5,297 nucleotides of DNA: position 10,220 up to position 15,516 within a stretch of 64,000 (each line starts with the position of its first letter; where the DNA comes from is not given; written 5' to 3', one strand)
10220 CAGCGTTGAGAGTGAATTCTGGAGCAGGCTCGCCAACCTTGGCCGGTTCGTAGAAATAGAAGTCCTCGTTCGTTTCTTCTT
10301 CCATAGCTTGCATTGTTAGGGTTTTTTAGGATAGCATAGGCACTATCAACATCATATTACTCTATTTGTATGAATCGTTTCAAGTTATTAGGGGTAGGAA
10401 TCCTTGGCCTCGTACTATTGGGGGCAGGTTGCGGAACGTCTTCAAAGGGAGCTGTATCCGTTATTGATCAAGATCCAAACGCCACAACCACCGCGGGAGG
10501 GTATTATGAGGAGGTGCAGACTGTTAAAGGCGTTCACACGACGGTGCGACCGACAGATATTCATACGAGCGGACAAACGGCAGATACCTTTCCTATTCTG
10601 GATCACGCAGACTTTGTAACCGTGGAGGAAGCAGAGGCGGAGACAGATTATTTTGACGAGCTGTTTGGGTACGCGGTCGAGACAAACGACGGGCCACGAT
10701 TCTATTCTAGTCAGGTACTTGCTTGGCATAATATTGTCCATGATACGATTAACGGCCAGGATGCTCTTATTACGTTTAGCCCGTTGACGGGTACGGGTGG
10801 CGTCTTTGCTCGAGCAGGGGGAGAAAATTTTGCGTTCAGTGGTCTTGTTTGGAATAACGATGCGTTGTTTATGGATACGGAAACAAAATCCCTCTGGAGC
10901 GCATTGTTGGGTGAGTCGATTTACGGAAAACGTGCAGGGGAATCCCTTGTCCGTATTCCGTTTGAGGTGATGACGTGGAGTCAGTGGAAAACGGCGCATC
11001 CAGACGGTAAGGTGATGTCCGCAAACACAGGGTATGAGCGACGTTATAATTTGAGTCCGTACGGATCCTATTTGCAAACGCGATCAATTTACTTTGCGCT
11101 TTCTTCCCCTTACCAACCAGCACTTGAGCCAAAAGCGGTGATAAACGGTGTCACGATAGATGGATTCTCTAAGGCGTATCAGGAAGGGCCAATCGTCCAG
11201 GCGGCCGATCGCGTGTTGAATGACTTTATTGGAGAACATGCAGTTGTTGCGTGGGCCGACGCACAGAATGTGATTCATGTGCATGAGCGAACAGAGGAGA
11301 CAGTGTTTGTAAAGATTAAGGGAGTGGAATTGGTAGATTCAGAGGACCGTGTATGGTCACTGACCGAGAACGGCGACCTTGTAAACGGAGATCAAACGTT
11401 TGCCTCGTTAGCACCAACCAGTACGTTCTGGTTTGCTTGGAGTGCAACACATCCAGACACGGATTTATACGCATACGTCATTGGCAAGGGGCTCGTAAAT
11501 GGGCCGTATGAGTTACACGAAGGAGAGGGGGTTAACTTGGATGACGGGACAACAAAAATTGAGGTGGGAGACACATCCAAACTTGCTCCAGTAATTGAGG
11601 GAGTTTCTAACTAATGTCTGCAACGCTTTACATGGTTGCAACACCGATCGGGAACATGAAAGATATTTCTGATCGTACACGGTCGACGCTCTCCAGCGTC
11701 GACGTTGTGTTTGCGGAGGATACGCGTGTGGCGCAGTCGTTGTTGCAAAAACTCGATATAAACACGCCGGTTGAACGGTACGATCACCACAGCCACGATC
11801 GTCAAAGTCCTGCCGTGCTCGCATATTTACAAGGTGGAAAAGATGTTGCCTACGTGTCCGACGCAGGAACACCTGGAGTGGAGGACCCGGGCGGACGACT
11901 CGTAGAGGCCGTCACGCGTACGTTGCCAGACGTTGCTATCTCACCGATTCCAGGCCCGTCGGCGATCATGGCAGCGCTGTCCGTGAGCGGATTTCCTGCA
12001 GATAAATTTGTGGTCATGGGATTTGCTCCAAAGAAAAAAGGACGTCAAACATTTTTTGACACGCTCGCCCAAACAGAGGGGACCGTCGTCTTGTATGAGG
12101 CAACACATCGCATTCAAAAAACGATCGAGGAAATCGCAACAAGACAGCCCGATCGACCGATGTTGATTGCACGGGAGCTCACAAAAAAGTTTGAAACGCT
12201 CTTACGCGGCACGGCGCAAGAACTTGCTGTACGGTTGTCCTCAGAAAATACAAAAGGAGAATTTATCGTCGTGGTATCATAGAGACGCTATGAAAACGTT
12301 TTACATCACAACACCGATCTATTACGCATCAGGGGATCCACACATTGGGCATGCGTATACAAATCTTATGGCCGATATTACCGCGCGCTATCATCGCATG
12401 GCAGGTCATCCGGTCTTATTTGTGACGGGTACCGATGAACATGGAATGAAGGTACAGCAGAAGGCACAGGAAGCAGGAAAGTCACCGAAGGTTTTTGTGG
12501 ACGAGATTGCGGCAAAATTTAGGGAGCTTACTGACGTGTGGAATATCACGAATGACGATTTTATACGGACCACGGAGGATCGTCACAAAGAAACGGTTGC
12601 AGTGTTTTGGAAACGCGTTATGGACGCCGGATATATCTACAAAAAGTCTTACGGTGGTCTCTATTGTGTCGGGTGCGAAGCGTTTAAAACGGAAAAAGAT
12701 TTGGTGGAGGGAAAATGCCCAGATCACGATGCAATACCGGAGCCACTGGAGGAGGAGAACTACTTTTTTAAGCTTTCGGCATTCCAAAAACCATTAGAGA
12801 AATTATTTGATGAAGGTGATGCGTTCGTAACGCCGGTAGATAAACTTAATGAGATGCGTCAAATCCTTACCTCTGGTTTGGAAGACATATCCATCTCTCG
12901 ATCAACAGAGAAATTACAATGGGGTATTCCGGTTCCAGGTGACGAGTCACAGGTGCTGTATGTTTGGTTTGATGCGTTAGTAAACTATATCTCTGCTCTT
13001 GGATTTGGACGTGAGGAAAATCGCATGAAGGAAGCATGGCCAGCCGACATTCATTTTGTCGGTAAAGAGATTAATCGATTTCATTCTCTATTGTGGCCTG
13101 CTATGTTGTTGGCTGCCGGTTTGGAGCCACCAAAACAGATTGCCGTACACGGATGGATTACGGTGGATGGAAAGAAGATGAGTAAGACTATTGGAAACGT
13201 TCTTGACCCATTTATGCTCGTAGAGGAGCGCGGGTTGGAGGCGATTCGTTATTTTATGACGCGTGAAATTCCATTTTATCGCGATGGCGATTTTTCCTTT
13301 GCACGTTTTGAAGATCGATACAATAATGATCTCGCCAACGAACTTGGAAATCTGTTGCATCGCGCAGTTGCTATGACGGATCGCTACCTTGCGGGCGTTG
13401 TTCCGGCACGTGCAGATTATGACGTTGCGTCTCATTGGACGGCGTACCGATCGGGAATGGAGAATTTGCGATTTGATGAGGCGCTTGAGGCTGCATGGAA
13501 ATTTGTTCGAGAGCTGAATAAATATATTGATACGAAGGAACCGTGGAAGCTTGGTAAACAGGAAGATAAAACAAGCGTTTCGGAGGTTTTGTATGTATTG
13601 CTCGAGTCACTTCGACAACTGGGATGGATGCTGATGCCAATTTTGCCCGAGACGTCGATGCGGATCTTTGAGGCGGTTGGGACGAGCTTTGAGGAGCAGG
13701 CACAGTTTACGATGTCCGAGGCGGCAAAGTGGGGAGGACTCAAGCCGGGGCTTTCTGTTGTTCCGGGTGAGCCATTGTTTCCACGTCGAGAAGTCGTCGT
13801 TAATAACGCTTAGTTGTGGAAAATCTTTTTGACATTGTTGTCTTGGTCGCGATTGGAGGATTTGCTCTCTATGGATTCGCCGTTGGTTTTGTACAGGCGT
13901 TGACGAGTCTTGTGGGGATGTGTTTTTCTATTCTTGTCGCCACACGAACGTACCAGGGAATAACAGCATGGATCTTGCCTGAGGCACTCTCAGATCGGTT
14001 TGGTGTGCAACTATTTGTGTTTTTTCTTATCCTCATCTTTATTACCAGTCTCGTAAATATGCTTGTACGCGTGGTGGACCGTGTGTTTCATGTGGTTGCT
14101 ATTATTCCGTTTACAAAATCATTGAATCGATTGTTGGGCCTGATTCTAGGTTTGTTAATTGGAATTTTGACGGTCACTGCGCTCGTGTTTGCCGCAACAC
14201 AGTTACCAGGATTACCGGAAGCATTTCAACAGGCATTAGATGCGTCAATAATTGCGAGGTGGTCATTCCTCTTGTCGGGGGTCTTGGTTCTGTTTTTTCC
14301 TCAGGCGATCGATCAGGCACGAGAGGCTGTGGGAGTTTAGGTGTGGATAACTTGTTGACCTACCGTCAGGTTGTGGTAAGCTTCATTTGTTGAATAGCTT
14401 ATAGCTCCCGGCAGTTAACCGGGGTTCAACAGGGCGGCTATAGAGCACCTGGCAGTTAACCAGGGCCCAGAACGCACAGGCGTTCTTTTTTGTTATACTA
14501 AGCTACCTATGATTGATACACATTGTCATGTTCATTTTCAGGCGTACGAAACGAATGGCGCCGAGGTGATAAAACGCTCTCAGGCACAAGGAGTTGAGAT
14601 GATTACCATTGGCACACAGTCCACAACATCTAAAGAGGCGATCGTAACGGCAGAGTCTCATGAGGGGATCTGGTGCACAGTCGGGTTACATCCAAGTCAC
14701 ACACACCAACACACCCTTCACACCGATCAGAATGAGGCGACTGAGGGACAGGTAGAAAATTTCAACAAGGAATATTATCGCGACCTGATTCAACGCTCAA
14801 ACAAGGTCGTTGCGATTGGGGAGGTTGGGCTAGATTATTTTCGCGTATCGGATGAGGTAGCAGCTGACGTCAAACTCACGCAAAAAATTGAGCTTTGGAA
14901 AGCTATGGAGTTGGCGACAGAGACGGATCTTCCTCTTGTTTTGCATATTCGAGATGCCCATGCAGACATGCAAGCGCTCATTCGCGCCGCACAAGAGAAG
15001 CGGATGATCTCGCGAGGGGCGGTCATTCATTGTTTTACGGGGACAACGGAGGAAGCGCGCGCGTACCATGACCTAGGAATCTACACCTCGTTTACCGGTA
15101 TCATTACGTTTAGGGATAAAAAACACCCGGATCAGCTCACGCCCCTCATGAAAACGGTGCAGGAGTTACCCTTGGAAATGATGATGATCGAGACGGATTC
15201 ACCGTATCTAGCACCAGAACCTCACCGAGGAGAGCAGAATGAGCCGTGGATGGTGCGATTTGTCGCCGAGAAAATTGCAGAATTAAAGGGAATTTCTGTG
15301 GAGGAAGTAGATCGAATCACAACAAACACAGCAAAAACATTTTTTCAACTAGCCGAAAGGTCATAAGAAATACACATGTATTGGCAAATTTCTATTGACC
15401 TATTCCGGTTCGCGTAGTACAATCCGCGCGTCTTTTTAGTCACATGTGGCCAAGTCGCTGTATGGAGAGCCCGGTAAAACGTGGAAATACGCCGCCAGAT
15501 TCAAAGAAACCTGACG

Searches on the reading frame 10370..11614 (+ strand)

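Call 48: search_protein_families(library=pfam, proteins=[window:10370-11614:+], max_evalue=0.00001)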
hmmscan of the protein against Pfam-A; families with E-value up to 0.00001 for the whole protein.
window:10370-11614:+ (414 aa): 1 family
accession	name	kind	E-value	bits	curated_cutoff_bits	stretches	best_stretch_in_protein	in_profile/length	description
PF11376.13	DUF3179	-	3.1e-62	211.1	27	1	72-364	2-292/292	Protein of unknown function (DUF3179)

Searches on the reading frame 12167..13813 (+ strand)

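Call 49: search_protein_families(library=pfam, proteins=[window:12167-13813:+], max_evalue=0.00001)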
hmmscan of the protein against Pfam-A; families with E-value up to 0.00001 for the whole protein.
window:12167-13813:+ (548 aa): 4 families
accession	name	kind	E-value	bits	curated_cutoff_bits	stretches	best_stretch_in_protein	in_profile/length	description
PF09334.17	tRNA-synt_1g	-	1.8e-108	363.2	20.1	2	190-400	175-390/391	tRNA synthetases class I (M)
PF00133.28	tRNA-synt_1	-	4.2e-34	118.4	22.7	2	261-368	296-405/414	tRNA synthetases class I (I, L, M and V)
PF01406.26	tRNA-synt_1e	-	1.5e-13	51.2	27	1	46-166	13-130/301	tRNA synthetases class I (C) catalytic domain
PF08264.19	Anticodon_1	-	9.8e-08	32.4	25.1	1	427-505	15-89/148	Anticodon-binding domain of tRNA ligase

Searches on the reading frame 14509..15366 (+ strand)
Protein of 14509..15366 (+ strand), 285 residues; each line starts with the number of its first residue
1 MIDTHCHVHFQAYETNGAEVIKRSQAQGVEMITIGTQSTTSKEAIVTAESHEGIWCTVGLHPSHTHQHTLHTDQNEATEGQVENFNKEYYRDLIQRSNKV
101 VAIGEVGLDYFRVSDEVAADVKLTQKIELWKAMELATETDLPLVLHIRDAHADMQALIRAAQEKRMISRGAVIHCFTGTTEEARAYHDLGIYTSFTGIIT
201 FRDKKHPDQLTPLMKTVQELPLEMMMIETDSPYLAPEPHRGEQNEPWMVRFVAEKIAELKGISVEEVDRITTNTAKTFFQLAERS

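Call 48: search_protein_families(library=pfam, proteins=[window:14509-15366:+], max_evalue=0.00001)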
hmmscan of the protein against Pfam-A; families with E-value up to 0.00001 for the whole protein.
window:14509-15366:+ (285 aa): 1 family
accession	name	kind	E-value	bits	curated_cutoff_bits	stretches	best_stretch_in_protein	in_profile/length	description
PF01026.27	TatD_DNase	-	9.9e-71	238.5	27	1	2-280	1-253/253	TatD related DNase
